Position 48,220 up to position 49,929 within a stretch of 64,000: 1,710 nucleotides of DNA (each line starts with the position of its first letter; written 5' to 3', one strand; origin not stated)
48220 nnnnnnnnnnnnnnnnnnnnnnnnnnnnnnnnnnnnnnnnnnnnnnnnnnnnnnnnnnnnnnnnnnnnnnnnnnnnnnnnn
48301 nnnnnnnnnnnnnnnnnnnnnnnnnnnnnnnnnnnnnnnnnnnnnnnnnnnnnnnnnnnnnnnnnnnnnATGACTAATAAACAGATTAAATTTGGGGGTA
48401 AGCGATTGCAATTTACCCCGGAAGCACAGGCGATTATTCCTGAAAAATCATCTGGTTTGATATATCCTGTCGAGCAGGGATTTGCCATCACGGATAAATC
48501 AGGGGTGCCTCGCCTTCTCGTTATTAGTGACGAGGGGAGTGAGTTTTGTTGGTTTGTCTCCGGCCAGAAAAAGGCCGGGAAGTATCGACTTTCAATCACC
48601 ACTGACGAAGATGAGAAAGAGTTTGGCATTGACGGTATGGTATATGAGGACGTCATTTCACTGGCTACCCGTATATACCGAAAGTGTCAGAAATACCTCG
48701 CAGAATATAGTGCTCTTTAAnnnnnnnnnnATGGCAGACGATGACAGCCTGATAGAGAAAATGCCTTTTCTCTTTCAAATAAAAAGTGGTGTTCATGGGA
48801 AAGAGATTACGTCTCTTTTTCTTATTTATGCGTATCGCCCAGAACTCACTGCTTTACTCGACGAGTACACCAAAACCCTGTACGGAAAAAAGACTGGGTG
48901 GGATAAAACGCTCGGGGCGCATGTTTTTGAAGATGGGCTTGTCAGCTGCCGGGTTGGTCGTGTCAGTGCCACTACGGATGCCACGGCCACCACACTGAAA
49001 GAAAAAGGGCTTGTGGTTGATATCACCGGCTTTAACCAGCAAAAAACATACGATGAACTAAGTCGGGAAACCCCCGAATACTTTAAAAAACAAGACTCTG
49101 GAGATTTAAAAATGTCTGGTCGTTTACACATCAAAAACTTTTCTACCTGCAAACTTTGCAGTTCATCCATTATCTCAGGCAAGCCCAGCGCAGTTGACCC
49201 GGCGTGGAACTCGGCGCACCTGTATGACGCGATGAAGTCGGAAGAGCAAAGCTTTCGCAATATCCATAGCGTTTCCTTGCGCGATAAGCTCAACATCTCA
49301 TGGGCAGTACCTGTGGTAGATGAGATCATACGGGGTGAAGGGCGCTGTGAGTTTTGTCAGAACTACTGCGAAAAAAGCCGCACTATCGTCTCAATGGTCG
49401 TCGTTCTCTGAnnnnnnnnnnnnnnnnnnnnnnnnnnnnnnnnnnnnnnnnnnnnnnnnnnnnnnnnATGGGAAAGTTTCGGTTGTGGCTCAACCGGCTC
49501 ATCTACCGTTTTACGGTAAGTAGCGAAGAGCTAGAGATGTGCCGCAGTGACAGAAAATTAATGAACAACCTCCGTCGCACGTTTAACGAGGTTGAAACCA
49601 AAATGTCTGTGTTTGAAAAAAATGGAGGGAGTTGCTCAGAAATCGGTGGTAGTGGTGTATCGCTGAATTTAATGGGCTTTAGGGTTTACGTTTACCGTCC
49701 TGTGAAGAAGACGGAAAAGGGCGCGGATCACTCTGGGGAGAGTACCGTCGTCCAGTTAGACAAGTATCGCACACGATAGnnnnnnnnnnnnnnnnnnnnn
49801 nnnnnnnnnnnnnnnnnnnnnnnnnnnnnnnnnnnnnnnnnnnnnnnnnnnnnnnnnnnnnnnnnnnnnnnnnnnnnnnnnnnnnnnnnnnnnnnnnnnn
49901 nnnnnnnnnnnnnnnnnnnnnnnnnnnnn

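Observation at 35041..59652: Recurring promoter-like motif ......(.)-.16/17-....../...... upstream of at least eight backbone transcription units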

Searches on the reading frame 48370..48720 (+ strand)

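Call 60: search_protein_families(library=pfam, max_evalue=0.1, proteins=[window:48370-48720:+])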
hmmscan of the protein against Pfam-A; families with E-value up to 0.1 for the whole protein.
window:48370-48720:+ (116 aa): 2 families
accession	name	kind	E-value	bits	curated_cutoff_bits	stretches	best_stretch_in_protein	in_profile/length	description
PF23194.1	NOMO_5th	-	0.038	14.8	27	0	48-86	32-67/89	NOMO fifth transthyretin-like domain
PF14734.12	DUF4469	-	0.088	13.2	22.6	0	36-80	46-87/101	Domain of unknown function (DUF4469) with IG-like fold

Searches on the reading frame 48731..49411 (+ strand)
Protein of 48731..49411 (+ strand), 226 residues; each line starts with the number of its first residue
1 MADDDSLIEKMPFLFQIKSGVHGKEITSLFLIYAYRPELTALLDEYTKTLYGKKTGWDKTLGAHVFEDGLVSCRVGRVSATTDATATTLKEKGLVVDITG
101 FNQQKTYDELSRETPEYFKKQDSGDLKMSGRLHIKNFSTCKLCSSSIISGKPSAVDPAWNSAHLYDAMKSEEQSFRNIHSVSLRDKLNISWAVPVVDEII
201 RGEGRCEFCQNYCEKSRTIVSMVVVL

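Call 60: search_protein_families(library=pfam, max_evalue=0.1, proteins=[window:48731-49411:+])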
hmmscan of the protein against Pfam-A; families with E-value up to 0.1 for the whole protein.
window:48731-49411:+ (226 aa): 1 family
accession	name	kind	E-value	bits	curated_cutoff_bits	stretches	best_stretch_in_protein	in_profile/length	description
PF17244.8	CDC24_OB3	-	0.04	14.1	25.4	1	134-222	96-170/216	Cell division control protein 24, OB domain 3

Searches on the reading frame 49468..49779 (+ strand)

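Call 59: search_protein_families(library=pfam, max_evalue=0.1, proteins=[window:49468-49779:+])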
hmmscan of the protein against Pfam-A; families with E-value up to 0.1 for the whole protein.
window:49468-49779:+ (103 aa): 1 family
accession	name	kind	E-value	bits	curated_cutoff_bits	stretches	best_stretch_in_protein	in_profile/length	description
PF08268.17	FBA_3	-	0.022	15.2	20.7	1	9-52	19-62/127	F-box associated domain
